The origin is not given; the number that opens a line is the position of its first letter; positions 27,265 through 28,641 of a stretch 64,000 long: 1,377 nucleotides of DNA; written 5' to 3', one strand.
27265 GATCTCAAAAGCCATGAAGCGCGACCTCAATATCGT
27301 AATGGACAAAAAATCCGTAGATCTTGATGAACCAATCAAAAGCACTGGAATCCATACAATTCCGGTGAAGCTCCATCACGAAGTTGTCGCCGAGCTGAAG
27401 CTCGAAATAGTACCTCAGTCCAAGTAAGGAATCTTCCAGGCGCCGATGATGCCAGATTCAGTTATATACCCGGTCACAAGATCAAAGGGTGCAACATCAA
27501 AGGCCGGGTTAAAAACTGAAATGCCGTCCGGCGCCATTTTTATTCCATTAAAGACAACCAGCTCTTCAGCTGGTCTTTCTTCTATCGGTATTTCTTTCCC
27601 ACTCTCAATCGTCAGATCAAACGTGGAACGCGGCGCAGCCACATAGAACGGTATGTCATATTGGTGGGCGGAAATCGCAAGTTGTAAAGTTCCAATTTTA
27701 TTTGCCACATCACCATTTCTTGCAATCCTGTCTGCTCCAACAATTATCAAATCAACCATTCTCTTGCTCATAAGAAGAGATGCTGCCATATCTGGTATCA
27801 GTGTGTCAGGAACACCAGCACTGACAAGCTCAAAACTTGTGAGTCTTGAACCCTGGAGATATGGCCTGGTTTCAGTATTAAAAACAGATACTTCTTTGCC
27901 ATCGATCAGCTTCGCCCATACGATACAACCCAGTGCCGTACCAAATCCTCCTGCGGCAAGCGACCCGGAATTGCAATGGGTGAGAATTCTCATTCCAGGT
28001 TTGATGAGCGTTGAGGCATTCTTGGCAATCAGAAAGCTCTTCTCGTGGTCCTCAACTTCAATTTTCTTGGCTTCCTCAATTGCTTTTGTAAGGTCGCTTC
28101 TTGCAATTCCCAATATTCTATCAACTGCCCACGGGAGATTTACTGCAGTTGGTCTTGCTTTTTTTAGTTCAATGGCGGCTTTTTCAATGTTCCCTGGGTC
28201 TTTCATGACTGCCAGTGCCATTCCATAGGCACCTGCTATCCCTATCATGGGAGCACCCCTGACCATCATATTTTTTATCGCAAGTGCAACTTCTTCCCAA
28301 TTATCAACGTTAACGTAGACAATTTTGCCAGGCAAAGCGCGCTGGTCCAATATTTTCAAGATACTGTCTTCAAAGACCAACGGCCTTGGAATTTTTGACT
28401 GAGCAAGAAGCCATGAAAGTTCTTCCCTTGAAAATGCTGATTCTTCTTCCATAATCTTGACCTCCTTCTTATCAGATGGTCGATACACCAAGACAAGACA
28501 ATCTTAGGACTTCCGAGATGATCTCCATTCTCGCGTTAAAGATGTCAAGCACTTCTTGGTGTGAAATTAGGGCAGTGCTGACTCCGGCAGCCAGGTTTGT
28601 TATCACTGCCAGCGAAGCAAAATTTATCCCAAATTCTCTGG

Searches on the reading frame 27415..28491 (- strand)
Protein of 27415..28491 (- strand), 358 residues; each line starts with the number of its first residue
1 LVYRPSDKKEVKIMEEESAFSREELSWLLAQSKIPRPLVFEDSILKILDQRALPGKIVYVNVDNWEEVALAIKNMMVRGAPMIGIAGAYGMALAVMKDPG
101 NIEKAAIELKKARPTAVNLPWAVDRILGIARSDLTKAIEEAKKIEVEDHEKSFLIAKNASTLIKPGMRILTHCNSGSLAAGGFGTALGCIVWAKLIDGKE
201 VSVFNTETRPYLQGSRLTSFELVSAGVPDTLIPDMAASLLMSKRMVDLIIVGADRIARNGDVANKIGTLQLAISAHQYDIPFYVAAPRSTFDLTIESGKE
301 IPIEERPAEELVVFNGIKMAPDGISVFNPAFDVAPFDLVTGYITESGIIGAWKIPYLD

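Call 8: search_protein_families(library=ncbifam, proteins=[window:27415-28491:-], max_evalue=0.00001)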
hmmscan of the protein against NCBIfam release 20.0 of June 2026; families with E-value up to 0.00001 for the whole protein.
window:27415-28491:- (358 aa): 8 families
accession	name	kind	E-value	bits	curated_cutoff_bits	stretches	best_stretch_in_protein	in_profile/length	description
NF004326.0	PRK05720.1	subfamily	2e-115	385.4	271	1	33-350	8-341/358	s-methyl-5-thioribose-1-phosphate isomerase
TIGR00512.1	salvage_mtnA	equivalog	2.4e-114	381.8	279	1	38-349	3-333/335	S-methyl-5-thioribose-1-phosphate isomerase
TIGR00524.1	eIF-2B_rel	subfamily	1.7e-100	336.1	185.85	1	63-349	2-301/303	S-methyl-5-thioribose-1-phosphate isomerase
NF004700.0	PRK06036.1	equivalog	8.4e-89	297.9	528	1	42-349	10-328/339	S-methyl-5-thioribose-1-phosphate isomerase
NF004436.0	PRK05772.1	equivalog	4.3e-88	296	521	1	36-349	17-349/363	S-methyl-5-thioribose-1-phosphate isomerase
TIGR00511.1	ribulose_e2b2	equivalog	1.6e-46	158.9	314.1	1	66-349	3-286/301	ribose 1,5-bisphosphate isomerase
NF006210.0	PRK08335.1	equivalog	4.8e-21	75.2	339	1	71-349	12-269/275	translation initiation factor IF-2B subunit alpha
NF004994.0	PRK06372.1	equivalog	3.4e-14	52.9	249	1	202-350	111-247/253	translation initiation factor IF-2B subunit delta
